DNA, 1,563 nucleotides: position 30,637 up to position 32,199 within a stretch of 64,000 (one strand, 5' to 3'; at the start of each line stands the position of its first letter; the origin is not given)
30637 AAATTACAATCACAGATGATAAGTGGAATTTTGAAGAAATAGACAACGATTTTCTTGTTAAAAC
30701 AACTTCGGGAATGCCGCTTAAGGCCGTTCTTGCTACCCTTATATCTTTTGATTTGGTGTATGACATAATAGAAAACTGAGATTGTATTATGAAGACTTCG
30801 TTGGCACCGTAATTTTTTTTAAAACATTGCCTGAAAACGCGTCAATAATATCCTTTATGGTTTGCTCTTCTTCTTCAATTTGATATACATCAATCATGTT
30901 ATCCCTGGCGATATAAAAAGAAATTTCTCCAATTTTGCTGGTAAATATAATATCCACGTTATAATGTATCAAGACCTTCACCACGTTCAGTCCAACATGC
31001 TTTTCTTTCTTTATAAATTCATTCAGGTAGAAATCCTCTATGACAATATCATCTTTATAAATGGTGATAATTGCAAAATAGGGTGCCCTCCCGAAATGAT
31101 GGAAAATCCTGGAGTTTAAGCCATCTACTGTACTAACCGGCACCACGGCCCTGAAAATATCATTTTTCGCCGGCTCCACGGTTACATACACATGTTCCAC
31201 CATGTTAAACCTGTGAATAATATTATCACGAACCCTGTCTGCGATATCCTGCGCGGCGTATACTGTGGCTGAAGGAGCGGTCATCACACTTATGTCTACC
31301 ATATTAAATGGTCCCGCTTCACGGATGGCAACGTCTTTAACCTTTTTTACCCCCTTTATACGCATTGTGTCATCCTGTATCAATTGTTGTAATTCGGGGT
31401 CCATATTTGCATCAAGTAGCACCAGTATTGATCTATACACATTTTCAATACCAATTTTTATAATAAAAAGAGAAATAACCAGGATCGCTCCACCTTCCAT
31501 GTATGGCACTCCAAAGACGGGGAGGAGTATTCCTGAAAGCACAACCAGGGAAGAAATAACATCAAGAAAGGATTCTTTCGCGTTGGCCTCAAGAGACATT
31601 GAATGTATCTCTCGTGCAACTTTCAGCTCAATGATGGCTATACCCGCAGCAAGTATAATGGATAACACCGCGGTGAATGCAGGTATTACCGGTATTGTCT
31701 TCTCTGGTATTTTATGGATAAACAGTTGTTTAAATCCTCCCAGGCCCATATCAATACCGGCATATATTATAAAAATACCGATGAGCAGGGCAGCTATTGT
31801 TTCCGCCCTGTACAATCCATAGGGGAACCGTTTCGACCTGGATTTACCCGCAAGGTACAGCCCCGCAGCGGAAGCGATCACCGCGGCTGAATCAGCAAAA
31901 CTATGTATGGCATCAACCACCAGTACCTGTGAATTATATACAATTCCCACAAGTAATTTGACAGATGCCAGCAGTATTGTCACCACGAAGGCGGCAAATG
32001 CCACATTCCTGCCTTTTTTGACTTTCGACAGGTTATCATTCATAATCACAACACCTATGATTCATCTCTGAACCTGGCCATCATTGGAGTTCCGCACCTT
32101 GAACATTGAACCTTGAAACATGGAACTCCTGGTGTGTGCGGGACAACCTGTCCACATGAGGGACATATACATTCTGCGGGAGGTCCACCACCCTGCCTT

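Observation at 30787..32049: CDF metal transporter fused to a C-terminal NifX-like cofactor-binding domain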

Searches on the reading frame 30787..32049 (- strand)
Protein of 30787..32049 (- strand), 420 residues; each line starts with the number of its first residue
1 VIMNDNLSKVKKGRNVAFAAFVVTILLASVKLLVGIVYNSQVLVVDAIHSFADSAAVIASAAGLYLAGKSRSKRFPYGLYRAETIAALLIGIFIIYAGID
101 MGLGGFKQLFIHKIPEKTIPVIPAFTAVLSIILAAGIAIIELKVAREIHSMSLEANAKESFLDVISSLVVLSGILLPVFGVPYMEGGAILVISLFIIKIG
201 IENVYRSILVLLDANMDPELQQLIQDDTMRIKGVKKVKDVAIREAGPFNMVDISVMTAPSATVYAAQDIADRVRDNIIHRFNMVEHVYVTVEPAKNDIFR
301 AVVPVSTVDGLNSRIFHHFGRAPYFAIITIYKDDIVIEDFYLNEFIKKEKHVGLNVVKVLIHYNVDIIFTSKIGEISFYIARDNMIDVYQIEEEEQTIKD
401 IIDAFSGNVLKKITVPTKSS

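Call 3: search_protein_families(library=pfam, proteins=[window:30787-32049:-], max_evalue=0.01)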
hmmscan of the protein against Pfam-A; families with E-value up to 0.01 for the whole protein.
window:30787-32049:- (420 aa): 3 families
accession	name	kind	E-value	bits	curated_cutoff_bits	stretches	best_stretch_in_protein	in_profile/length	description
PF01545.26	Cation_efflux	-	1.1e-37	130.2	26.6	1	18-212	2-198/198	Cation efflux family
PF02579.22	Nitro_FeMo-Co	-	1e-13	51.8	26.3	1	312-405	2-92/94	Dinitrogenase iron-molybdenum cofactor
PF16916.11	ZT_dimer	-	1.2e-13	51.3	26.7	1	217-293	2-77/78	Dimerisation domain of Zinc Transporter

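Call 4: search_protein_families(library=ncbifam, proteins=[window:30787-32049:-], max_evalue=0.01)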
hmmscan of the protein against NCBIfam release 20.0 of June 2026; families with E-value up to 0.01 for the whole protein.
window:30787-32049:- (420 aa): 11 families
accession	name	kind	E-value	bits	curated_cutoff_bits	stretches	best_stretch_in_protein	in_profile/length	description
TIGR01297.1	CDF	superfamily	6.1e-51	173.4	82.35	1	14-295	2-284/285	cation diffusion facilitator family transporter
NF033615.1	CDF_MamM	equivalog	1.1e-34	120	350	1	14-294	9-289/290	magnetosome biogenesis CDF transporter MamM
NF033616.1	CDF_MamB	equivalog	3.5e-33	115.3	350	1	15-293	7-283/284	magnetosome biogenesis CDF transporter MamB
NF040994.1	MamV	equivalog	3.8e-25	88.7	500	1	17-297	14-288/319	CDF transporter MamV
NF050169.1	CatEfflxFieF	equivalog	2.1e-22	79.7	420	1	17-285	8-274/282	cation efflux pump FieF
NF052621.1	MngEfTpMntE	equivalog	4.3e-21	75.6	500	1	15-296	4-284/293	manganese efflux transporter MntE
NF007064.0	PRK09509.1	equivalog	2.9e-17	62.6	447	2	125-284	119-278/300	CDF family cation-efflux transporter FieF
NF052602.1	Zn_efflux_Cdf31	equivalog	3.9e-17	62.6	460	1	12-295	5-291/299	CDF family zinc efflux transporter Cdf31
NF002923.0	PRK03557.1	equivalog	9.5e-08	31.7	408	1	16-292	20-290/313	CDF family zinc transporter ZitB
NF033827.1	CDF_efflux_DmeF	equivalog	0.0002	20.9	250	0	19-99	20-101/309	CDF family Co(II)/Ni(II) efflux transporter DmeF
NF041136.1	MrpORP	equivalog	0.006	15.9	450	1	308-405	269-360/365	iron-sulfur cluster carrier protein MrpORP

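Call 6: find_homologous_proteins(query=window:30787-32049:-, max_evalue=0.00001)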
Query window:30787-32049:- (420 aa): 329 proteins with E <= 0.00001 among 8000 candidates; the best 120 are listed.
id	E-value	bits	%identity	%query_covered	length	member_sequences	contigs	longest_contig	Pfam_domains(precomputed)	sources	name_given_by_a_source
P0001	1.4e-259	879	100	100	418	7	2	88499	PF16916.12,PF01545.27,PF02579.23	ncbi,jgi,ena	-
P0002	4.7e-251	851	97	100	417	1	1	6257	PF16916.12,PF01545.27,PF02579.23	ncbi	-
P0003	4.3e-197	673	75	100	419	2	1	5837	PF16916.12,PF01545.27,PF02579.23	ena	-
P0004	8.1e-193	659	71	100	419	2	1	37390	PF16916.12,PF01545.27,PF02579.23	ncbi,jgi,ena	-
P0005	4.0e-139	482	56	99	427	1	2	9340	PF16916.12,PF01545.27,PF02579.23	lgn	-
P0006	1.3e-137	477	55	100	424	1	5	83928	PF16916.12,PF01545.27,PF02579.23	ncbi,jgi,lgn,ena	-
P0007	3.6e-137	476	54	99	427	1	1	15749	PF16916.12,PF01545.27,PF02579.23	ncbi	-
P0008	5.3e-135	469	54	99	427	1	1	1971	PF16916.12,PF01545.27,PF02579.23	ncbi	-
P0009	3.0e-134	466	54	100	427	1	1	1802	PF16916.12,PF01545.27,PF02579.23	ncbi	-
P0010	9.7e-134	464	51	99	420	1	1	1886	PF16916.12,PF01545.27,PF02579.23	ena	-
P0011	9.5e-133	461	53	97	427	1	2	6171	PF16916.12,PF01545.27,PF02579.23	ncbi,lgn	-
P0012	1.4e-132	461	51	100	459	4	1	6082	PF16916.12,PF01545.27,PF02579.23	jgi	jgi:cation diffusion facilitator family transporter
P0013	1.5e-132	460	51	100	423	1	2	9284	PF16916.12,PF01545.27,PF02579.23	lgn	-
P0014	1.7e-132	460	51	100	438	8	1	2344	PF16916.12,PF01545.27,PF02579.23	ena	-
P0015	3.3e-132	459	51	99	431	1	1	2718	PF16916.12,PF01545.27,PF02579.23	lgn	-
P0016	1.7e-131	457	50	99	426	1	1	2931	PF16916.12,PF01545.27,PF02579.23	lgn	-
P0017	1.8e-131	457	50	99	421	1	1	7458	PF16916.12,PF01545.27,PF02579.23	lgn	-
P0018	1.2e-130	454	52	100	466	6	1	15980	PF16916.12,PF01545.27,PF02579.23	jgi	jgi:cation diffusion facilitator family transporter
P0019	1.2e-130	454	49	99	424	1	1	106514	PF16916.12,PF01545.27,PF02579.23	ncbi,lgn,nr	ncbi:MAG: cation diffusion facilitator family transporter [Spirochaetes bacterium]|nr:cation diffusi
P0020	4.7e-130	452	51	99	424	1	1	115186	PF16916.12,PF01545.27,PF02579.23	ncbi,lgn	-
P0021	5.7e-130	452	50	99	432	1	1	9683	PF16916.12,PF01545.27,PF02579.23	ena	-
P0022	3.5e-129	449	49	99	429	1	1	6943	PF16916.12,PF01545.27,PF02579.23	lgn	-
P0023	9.1e-129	448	50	99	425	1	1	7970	PF16916.12,PF01545.27,PF02579.23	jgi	-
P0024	1.3e-128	447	50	99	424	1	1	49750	PF16916.12,PF01545.27,PF02579.23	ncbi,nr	ncbi:MAG: cation diffusion facilitator family transporter [Spirochaetes bacterium]|nr:cation diffusi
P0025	1.5e-128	447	50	99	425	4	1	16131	PF16916.12,PF01545.27,PF02579.23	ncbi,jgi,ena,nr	ncbi:MAG TPA: cation diffusion facilitator family transporter [Spirochaetota bacterium]|nr:cation di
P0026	1.8e-128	447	50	99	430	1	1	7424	PF16916.12,PF01545.27,PF02579.23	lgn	-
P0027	3.4e-128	446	50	98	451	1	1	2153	PF16916.12,PF01545.27,PF02579.23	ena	-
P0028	1.1e-127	445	50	99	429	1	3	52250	PF16916.12,PF01545.27,PF02579.23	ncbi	-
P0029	1.1e-127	444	50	99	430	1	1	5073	PF16916.12,PF01545.27,PF02579.23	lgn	-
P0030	1.6e-127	444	50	99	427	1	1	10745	PF16916.12,PF01545.27,PF02579.23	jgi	-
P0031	6.7e-127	442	52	96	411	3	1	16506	PF16916.12,PF01545.27,PF02579.23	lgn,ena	-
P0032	1.2e-126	441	49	99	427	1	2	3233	PF16916.12,PF01545.27,PF02579.23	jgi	jgi:cation diffusion facilitator family transporter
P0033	1.9e-126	440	49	99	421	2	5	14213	PF16916.12,PF01545.27,PF02579.23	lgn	-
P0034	2.5e-126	440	49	99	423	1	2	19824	PF16916.12,PF01545.27,PF02579.23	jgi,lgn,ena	-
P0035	2.9e-126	440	49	99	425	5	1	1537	PF16916.12,PF01545.27,PF02579.23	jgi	-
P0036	4.7e-126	439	50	99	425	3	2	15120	PF16916.12,PF01545.27,PF02579.23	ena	-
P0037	1.1e-125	438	49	99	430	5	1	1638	PF16916.12,PF01545.27,PF02579.23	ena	-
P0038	1.2e-125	438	50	99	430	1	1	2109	PF16916.12,PF01545.27,PF02579.23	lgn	-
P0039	2.4e-125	437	49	99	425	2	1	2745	PF16916.12,PF01545.27,PF02579.23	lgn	-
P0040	3.0e-125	436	49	99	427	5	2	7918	PF16916.12,PF01545.27,PF02579.23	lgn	-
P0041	4.2e-125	436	47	98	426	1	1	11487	PF16916.12,PF01545.27,PF02579.23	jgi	-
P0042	4.5e-125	436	48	99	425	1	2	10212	PF16916.12,PF01545.27,PF02579.23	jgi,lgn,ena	jgi:cation diffusion facilitator family transporter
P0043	4.9e-125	436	50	99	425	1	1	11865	PF16916.12,PF01545.27,PF02579.23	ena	-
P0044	6.9e-125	435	50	99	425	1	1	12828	PF16916.12,PF01545.27,PF02579.23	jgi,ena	-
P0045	1.0e-124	435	48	99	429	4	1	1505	PF16916.12,PF01545.27,PF02579.23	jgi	jgi:cation diffusion facilitator family transporter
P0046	1.2e-124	435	50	99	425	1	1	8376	PF16916.12,PF01545.27,PF02579.23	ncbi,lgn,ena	-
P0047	1.6e-124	434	50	99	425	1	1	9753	PF16916.12,PF01545.27,PF02579.23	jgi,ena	-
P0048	1.9e-124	434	51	99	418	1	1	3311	PF16916.12,PF01545.27,PF02579.23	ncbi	-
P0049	2.9e-124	433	48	99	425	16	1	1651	PF16916.12,PF01545.27,PF02579.23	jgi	-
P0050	4.9e-124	432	47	99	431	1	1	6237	PF16916.12,PF01545.27,PF02579.23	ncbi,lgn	ncbi:MAG: cation diffusion facilitator family transporter [Candidatus Aminicenantales bacterium]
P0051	7.9e-124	432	49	99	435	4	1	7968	PF16916.12,PF01545.27,PF02579.23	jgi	jgi:cation diffusion facilitator family transporter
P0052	1.4e-123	431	48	99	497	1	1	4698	PF16916.12,PF01545.27,PF02579.23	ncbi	-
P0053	2.2e-123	430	48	99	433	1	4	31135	PF16916.12,PF01545.27,PF02579.23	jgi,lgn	jgi:cation diffusion facilitator family transporter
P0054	2.2e-123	430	48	99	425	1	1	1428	PF16916.12,PF01545.27,PF02579.23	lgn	-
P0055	2.6e-123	430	49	99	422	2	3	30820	PF16916.12,PF01545.27,PF02579.23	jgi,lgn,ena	-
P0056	7.0e-123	429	49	99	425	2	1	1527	PF16916.12,PF01545.27,PF02579.23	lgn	-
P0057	8.5e-123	428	49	99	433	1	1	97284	PF16916.12,PF01545.27,PF02579.23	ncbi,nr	ncbi:MAG: cation diffusion facilitator family transporter [Desulfonauticus sp.]|nr:cation diffusion 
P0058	1.7e-122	427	49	98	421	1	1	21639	PF16916.12,PF01545.27,PF02579.23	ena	-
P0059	1.8e-122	427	50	99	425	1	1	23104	PF16916.12,PF01545.27,PF02579.23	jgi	-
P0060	2.3e-122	427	47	99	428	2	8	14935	PF16916.12,PF01545.27,PF02579.23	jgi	jgi:cation diffusion facilitator family transporter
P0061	3.9e-122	426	47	99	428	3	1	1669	PF16916.12,PF01545.27,PF02579.23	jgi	jgi:cation diffusion facilitator family transporter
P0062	4.7e-122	426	49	99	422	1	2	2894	PF16916.12,PF01545.27,PF02579.23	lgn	-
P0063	8.2e-122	425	48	99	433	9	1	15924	PF16916.12,PF01545.27,PF02579.23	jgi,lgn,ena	-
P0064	1.4e-121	424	47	100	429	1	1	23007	PF16916.12,PF01545.27,PF02579.23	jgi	jgi:cation diffusion facilitator family transporter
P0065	2.5e-121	424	48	99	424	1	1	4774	PF16916.12,PF01545.27,PF02579.23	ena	-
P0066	3.0e-121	423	49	99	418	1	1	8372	PF16916.12,PF01545.27,PF02579.23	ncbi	-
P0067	3.8e-121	423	47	99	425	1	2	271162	PF16916.12,PF01545.27,PF02579.23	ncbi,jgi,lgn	-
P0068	1.4e-120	421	47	99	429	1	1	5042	PF16916.12,PF01545.27,PF02579.23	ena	-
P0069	1.6e-120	421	48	99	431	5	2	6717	PF16916.12,PF01545.27,PF02579.23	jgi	jgi:cation diffusion facilitator family transporter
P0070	2.3e-120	420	47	99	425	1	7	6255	PF16916.12,PF01545.27,PF02579.23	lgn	-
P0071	2.4e-120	420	47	99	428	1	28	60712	PF16916.12,PF01545.27,PF02579.23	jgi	jgi:cation diffusion facilitator family transporter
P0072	3.4e-120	420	48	98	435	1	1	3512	PF16916.12,PF01545.27,PF02579.23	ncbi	-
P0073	3.4e-120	420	47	99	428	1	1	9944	PF16916.12,PF01545.27,PF02579.23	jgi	jgi:cation diffusion facilitator family transporter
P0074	2.3e-119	417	47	99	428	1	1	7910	PF16916.12,PF01545.27,PF02579.23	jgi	jgi:cation diffusion facilitator family transporter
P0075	7.8e-119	415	48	99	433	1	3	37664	PF16916.12,PF01545.27,PF02579.23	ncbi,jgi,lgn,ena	-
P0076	1.5e-118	414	46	99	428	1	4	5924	PF16916.12,PF01545.27,PF02579.23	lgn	-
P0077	1.8e-118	414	47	98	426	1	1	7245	PF16916.12,PF01545.27,PF02579.23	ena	-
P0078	2.1e-118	414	47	98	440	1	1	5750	PF16916.12,PF01545.27,PF02579.23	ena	-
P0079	2.5e-118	414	48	98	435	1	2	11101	PF16916.12,PF01545.27,PF02579.23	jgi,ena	-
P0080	3.1e-118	413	46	99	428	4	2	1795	PF16916.12,PF01545.27,PF02579.23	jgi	jgi:cation diffusion facilitator family transporter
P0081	1.4e-117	411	47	99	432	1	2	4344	PF16916.12,PF01545.27,PF02579.23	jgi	-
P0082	4.3e-117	410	45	99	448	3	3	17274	PF16916.12,PF01545.27,PF02579.23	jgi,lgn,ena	-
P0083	5.2e-117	409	45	99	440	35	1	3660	PF16916.12,PF01545.27,PF02579.23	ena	-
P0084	5.6e-117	409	46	98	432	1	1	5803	PF16916.12,PF01545.27,PF02579.23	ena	-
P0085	5.7e-117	409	45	99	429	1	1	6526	PF16916.12,PF01545.27,PF02579.23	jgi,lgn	jgi:cation diffusion facilitator family transporter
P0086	1.4e-116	408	47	99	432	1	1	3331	PF16916.12,PF01545.27,PF02579.23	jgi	-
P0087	3.1e-116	407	48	94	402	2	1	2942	PF16916.12,PF01545.27,PF02579.23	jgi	jgi:cation diffusion facilitator family transporter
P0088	3.8e-116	407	46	99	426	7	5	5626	PF16916.12,PF01545.27,PF02579.23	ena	-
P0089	4.0e-116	406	45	99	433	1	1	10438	PF16916.12,PF01545.27,PF02579.23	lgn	-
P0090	4.8e-116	406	46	98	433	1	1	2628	PF16916.12,PF01545.27,PF02579.23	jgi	jgi:cation diffusion facilitator family transporter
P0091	5.6e-116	406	46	99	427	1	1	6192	PF16916.12,PF01545.27,PF02579.23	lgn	-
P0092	7.6e-116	406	46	98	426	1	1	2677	PF16916.12,PF01545.27,PF02579.23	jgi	-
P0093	1.1e-115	405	46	99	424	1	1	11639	PF16916.12,PF01545.27,PF02579.23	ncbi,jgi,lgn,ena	-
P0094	1.4e-115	405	47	99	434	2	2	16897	PF16916.12,PF01545.27,PF02579.23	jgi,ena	-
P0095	1.6e-115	404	46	98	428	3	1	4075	PF16916.12,PF01545.27,PF02579.23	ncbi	-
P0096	1.6e-115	404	47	98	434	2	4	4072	PF16916.12,PF01545.27,PF02579.23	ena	-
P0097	1.6e-115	404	46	98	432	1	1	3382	PF16916.12,PF01545.27,PF02579.23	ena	-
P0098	4.3e-115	403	46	98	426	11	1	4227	PF16916.12,PF01545.27,PF02579.23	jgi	jgi:cation diffusion facilitator family transporter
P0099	5.5e-115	403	45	99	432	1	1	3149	PF16916.12,PF01545.27,PF02579.23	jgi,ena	-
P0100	1.9e-114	401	46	98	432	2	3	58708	PF16916.12,PF01545.27,PF02579.23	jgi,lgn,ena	-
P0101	2.3e-114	401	46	99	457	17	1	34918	PF16916.12,PF01545.27,PF02579.23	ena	-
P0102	3.0e-114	400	46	99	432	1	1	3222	PF16916.12,PF01545.27,PF02579.23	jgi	-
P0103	4.4e-114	400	45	99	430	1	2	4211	PF16916.12,PF01545.27,PF02579.23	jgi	jgi:cation diffusion facilitator family transporter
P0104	5.0e-114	400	45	98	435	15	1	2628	PF16916.12,PF01545.27,PF02579.23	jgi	-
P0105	5.8e-114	399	45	99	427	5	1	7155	PF16916.12,PF01545.27,PF02579.23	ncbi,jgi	-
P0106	8.8e-114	399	44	99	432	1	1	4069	PF16916.12,PF01545.27,PF02579.23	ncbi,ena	-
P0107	1.2e-113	398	45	99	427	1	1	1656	PF16916.12,PF01545.27,PF02579.23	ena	-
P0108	1.4e-113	398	45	99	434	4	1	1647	PF16916.12,PF01545.27,PF02579.23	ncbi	-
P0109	1.8e-113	398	45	99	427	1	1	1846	PF16916.12,PF01545.27,PF02579.23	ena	-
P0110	2.1e-113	397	43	99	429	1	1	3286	PF16916.12,PF01545.27,PF02579.23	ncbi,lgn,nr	ncbi:MAG: cation diffusion facilitator family transporter [Deltaproteobacteria bacterium]|nr:cation 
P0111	2.1e-113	397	46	99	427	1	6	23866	PF16916.12,PF01545.27,PF02579.23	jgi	jgi:cation diffusion facilitator family transporter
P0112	2.7e-113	397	45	99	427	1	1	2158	PF16916.12,PF01545.27,PF02579.23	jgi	-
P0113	2.9e-113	397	43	99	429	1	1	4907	PF16916.12,PF01545.27,PF02579.23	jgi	jgi:cation diffusion facilitator family transporter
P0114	4.6e-113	396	45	98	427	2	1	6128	PF16916.12,PF01545.27,PF02579.23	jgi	-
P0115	5.1e-113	396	46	98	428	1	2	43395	PF16916.12,PF01545.27,PF02579.23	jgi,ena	-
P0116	5.2e-113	396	46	96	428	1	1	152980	PF16916.12,PF01545.27,PF02579.23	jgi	jgi:cation diffusion facilitator family transporter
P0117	1.1e-112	395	46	99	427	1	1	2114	PF16916.12,PF01545.27,PF02579.23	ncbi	-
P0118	1.9e-112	394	46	99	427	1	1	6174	PF16916.12,PF01545.27,PF02579.23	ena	-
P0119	3.4e-112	394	43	99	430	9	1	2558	PF16916.12,PF01545.27,PF02579.23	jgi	jgi:cation diffusion facilitator family transporter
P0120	4.5e-112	393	42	99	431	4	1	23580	PF16916.12,PF01545.27,PF02579.23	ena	-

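Call 7: search_solved_structures(query=window:30787-32049:-, max_evalue=0.01, show_alignments=2)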
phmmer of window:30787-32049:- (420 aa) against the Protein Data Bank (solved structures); distinct sequences matched with E-value up to 0.01: 21.
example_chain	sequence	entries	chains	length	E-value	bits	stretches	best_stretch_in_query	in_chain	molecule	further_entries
8f6h_A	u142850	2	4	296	8.9e-13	51.4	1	19-272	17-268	Cadmium and zinc efflux pump FieF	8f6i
5vrf_B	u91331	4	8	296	1.1e-12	51.1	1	19-272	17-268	Cadmium and zinc efflux pump FieF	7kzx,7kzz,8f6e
3j1z_P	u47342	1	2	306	1.1e-12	51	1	19-272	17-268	Cation efflux family protein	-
8f6j_B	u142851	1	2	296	1.1e-12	51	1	19-272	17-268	Cadmium and zinc efflux pump FieF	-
2qfi_A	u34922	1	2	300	1.3e-12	50.8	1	13-282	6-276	Ferrous-iron efflux pump fieF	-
8f6k_A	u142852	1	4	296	1.6e-12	50.5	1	19-271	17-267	Cadmium and zinc efflux pump FieF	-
3h90_A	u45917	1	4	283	4.1e-12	49.2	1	17-282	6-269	Ferrous-iron efflux pump fieF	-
8f6f_A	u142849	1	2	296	1.5e-11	47.3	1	19-272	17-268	Cadmium and zinc efflux pump FieF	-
9jj3_B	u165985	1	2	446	2.7e-09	39.9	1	16-156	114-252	Probable proton-coupled zinc antiporter SLC30A4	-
8j7t_A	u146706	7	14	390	8.7e-08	34.9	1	11-100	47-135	Zinc transporter 7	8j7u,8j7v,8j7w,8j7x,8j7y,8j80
6xpe_B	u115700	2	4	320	2.4e-06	30.2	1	24-254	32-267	Zinc transporter 8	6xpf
7y5g_B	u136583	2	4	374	3.7e-06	29.6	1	19-296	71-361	Zinc transporter 8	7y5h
6xpd_B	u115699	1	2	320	2e-05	27.2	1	24-242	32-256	Zinc transporter 8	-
1rdu_A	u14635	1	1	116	5.7e-05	25.7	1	303-418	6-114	conserved hypothetical protein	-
1t3v_A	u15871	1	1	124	8.3e-05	25.1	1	302-411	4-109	conserved hypothetical protein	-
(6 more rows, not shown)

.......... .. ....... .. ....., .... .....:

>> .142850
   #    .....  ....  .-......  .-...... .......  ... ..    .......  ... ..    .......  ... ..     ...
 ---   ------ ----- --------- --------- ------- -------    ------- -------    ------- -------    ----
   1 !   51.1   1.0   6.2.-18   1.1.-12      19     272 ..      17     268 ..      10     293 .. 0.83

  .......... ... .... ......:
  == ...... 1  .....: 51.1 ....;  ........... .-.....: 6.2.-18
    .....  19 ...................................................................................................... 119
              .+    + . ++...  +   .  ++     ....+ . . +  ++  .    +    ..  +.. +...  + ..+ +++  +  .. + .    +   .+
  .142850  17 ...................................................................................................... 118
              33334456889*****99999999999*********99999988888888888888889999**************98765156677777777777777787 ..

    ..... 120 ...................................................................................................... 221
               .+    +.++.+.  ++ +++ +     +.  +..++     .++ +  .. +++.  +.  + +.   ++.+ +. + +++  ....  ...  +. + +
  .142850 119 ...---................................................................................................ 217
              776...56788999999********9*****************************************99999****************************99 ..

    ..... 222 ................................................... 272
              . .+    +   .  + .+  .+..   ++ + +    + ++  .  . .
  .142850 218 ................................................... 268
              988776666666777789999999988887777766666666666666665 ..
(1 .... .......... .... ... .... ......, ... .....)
